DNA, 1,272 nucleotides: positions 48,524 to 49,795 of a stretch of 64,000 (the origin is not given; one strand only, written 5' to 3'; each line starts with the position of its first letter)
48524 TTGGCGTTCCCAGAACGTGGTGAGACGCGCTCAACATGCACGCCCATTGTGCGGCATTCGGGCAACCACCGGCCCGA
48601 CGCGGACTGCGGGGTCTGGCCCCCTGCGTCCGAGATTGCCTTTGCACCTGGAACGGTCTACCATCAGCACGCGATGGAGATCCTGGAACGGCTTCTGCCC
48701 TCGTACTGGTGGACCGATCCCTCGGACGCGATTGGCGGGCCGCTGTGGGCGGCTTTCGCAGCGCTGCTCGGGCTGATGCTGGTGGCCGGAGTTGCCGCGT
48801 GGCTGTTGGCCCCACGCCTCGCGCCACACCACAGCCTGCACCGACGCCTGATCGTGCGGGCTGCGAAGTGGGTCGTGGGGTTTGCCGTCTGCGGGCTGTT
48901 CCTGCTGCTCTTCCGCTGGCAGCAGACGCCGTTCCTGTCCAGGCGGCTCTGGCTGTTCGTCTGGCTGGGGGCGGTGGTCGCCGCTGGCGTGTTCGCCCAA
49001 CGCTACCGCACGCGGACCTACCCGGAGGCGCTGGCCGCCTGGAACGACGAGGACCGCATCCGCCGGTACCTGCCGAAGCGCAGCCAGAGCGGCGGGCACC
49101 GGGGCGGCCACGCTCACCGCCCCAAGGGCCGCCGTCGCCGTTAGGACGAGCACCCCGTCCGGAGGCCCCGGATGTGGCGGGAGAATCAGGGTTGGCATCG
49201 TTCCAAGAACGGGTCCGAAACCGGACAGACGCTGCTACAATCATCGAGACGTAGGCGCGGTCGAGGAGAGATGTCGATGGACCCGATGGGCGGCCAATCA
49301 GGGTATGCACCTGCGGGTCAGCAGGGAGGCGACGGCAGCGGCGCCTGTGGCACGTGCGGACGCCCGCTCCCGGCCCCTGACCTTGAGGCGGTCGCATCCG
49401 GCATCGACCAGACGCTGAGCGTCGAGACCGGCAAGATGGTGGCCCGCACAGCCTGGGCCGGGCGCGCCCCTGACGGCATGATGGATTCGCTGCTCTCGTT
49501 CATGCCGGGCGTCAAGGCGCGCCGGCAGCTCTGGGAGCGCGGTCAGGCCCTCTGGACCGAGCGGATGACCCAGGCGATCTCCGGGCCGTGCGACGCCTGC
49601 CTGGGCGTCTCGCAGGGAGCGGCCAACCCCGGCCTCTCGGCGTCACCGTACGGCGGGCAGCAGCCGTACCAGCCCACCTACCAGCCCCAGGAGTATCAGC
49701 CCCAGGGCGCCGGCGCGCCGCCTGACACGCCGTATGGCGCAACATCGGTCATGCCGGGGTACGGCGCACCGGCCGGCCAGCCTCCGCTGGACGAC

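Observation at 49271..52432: Signalling module: two tandem zinc-ribbon/FHA proteins with PYGGQ-type disordered repeats followed by a REC-GGDEF regulator with variant AGDEI motif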

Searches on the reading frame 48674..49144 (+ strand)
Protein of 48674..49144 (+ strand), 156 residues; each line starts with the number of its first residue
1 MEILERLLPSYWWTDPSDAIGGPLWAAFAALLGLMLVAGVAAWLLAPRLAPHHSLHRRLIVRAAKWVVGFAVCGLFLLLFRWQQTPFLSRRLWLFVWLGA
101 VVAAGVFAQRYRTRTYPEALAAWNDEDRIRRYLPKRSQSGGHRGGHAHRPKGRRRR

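Call 72: search_protein_families(library=padloc, proteins=[window:48674-49144:+], max_evalue=0.001)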
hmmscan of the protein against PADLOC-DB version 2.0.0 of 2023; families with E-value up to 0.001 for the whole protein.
window:48674-49144:+ (156 aa): 0 families

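Call 73: search_protein_families(library=pfam, proteins=[window:48674-49144:+], max_evalue=0.001)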
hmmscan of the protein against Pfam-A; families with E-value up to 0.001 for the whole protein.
window:48674-49144:+ (156 aa): 0 families
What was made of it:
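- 48674..49144 (+): Small, hydrophobic, probably membrane protein (156 aa, basic C-terminal tail). It is the conserved upstream neighbour and may or may not belong to the module. No Pfam or PADLOC hit (calls 72, 73).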

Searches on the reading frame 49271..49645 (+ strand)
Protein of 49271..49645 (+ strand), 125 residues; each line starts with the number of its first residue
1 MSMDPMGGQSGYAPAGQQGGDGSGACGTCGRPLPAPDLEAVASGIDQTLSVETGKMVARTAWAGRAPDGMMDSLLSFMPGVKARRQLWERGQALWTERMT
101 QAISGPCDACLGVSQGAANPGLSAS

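Call 29: find_homologous_proteins(query=window:49271-49645:+, max_evalue=0.001)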
Query window:49271-49645:+ (125 aa): 5 proteins with E <= 0.001 among 64 candidates.
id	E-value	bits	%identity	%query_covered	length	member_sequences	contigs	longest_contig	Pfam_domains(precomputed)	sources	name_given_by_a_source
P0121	3.0e-54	201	83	91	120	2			-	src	-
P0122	9.6e-41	157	70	78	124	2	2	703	-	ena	-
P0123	8.6e-38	148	62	88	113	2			-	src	-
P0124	4.4e-37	145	64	86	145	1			-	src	-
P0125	1.3e-29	121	60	78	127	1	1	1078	-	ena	-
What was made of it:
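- Tried and rejected: It returned only 5 fragments (call 29).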

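Call 36: search_protein_representatives(alignment_id=A3)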
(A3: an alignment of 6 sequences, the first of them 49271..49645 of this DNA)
Query: 6 sequences, 127 profile positions. Proteins with E-value up to 0.001 (for the whole library): 23; up to 1e-10: 19; up to 1e-30: 7. The best 23 are listed.
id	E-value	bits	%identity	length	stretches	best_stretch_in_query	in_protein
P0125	8.6e-61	219.8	-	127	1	1-126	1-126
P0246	8.9e-59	213.3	-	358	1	3-118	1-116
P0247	7.0e-56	204.0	-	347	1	1-114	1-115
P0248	3.5e-47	175.8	-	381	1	2-117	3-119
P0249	1.0e-38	148.5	-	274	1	22-122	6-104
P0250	1.7e-38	147.7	-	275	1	3-114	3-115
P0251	1.0e-37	145.2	-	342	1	13-119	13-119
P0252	6.1e-27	110.4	-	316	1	17-112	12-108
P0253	1.8e-24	102.4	-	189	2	74-115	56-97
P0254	1.1e-22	96.6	-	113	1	17-116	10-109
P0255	2.4e-22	95.5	-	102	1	21-112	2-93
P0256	4.7e-22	94.6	-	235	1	21-121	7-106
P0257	1.1e-21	93.4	-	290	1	18-117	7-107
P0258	1.2e-21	93.3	-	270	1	20-115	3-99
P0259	2.5e-20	89.0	-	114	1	26-101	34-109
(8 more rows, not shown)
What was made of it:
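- Tried and rejected: The exhaustive profile search was needed to show that the domain is rare (call 36).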

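Call 76: search_solved_structures(query=A3, max_evalue=10)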
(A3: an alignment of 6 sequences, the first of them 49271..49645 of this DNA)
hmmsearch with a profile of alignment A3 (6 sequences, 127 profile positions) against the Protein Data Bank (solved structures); distinct sequences matched with E-value up to 10: 5.
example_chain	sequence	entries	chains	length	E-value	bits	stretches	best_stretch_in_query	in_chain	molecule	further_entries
5gmk_G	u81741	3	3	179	0.098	15.9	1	70-101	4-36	Pre-mRNA-splicing factor CWC25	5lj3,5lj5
7b9v_F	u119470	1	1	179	0.099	15.9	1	70-101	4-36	Pre-mRNA-splicing factor CWC25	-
7o0u_AA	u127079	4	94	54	0.24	14.7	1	62-108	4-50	LHh-alpha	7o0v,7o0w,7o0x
7o0v_AC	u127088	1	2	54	0.31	14.4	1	62-107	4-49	LHh-alpha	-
1e42_A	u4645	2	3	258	1.3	12.3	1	56-85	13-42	AP-2 COMPLEX SUBUNIT BETA | AP-2 complex subunit beta-1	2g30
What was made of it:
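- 49340..49618 (+): g1 N-terminal orphan domain (residues 24-116). CxxC pairs at 49346-49357 and 49589-49600 flank five helices. No PDB sequence match (call 76).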
